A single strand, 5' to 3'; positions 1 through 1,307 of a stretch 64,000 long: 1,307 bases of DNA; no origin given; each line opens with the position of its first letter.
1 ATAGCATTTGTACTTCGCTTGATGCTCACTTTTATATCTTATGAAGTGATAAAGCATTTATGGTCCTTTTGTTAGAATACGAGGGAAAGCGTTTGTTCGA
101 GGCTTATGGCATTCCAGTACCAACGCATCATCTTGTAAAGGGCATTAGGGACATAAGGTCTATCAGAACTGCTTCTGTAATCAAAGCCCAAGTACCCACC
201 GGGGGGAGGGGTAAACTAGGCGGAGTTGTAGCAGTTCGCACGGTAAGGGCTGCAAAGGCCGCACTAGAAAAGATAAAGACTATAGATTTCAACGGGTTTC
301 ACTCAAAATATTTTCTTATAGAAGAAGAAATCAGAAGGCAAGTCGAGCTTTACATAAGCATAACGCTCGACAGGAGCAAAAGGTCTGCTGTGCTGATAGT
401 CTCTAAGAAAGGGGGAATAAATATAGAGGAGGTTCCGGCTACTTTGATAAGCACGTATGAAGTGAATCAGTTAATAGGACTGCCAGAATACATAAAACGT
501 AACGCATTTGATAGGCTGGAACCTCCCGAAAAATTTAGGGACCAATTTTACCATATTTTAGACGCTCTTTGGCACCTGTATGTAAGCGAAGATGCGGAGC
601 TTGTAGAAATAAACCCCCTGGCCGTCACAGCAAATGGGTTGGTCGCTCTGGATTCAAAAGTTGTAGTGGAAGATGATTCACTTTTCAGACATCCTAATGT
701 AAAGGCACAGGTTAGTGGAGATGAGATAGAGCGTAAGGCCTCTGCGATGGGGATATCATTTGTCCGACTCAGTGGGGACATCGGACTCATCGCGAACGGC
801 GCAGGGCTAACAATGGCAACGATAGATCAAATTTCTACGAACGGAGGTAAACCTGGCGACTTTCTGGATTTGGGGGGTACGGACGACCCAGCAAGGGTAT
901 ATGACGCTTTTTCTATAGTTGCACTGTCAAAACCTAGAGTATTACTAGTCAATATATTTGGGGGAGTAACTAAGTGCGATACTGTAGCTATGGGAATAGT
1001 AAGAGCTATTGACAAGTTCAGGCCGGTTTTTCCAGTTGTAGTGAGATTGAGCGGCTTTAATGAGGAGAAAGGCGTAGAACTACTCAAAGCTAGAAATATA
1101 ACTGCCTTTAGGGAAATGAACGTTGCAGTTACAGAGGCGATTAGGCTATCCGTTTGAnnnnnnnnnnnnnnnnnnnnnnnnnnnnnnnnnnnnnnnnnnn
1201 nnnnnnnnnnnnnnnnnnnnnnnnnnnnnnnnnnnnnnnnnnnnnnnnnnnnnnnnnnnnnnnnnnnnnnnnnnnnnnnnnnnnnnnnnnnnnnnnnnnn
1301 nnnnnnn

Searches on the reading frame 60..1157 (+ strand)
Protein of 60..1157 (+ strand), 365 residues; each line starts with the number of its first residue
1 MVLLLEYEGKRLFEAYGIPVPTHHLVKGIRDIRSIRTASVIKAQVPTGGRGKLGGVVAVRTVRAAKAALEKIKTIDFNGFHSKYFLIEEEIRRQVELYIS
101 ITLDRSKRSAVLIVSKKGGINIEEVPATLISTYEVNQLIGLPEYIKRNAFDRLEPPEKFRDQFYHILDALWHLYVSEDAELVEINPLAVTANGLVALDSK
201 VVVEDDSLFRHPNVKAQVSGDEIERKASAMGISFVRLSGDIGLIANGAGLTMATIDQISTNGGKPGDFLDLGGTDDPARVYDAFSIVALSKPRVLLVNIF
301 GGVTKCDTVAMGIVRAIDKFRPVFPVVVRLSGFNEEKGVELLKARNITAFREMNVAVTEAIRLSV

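Call 25: search_protein_families(library=pfam, max_evalue=0.001, proteins=[window:60-1157:+])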
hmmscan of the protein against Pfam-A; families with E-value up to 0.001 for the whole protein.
window:60-1157:+ (365 aa): 4 families
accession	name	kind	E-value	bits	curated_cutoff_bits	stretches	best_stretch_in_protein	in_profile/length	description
PF08442.15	ATP-grasp_2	-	1.4e-38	133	29.5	1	4-188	2-201/202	ATP-grasp domain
PF00549.24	Ligase_CoA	-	1.9e-16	60.8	24.5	1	245-344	2-109/128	CoA-ligase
PF24948.1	Citrate_synth_N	-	2e-11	44.1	83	1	37-204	52-221/232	ATP-citrate synthase ATP-grasp domain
PF13549.11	ATP-grasp_5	-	2.7e-07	30.6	27.6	1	3-203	9-221/221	ATP-grasp domain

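Call 45: find_encoding_contigs(protein=window:60-1157:+, flank=10000, max_places=1)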
Protein window:60-1157:+ (365 aa): 9 contigs read that carry it; 1 place shown.
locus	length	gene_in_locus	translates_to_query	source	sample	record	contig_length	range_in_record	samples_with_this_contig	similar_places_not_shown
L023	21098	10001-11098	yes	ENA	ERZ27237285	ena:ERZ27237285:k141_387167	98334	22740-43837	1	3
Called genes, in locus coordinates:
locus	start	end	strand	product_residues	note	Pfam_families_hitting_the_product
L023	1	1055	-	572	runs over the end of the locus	PF14697:Fer4_21 (faint), PF00037:Fer4, PF02463:SMC_N (faint), PF00004:AAA (faint), PF00005:ABC_tran, PF13304:AAA_21 (faint), PF00005:ABC_tran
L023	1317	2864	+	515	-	-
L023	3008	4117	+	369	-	PF01490:Aa_trans, PF03222:Trp_Tyr_perm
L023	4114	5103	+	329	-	PF26356:Pelota_N, PF03465:eRF1_3 (faint)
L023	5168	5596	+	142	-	-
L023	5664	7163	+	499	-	PF00171:Aldedh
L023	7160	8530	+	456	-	PF00171:Aldedh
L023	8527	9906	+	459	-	PF00202:Aminotran_3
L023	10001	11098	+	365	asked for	PF08442:ATP-grasp_2, PF13549:ATP-grasp_5 (weak), PF24948:Citrate_synth_N, PF00549:Ligase_CoA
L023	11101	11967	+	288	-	PF02629:CoA_binding, PF13380:CoA_binding_2 (weak), PF00549:Ligase_CoA, PF13607:Succ_CoA_lig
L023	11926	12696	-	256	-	PF23023:Anti-Pycsar_Apyc1, PF00753:Lactamase_B (weak), PF12706:Lactamase_B_2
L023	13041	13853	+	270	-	PF07934:OGG_N (weak)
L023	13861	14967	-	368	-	PF22025:ThiI_fer, PF02568:ThiI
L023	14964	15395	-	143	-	PF01951:Archease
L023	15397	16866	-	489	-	PF01139:RtcB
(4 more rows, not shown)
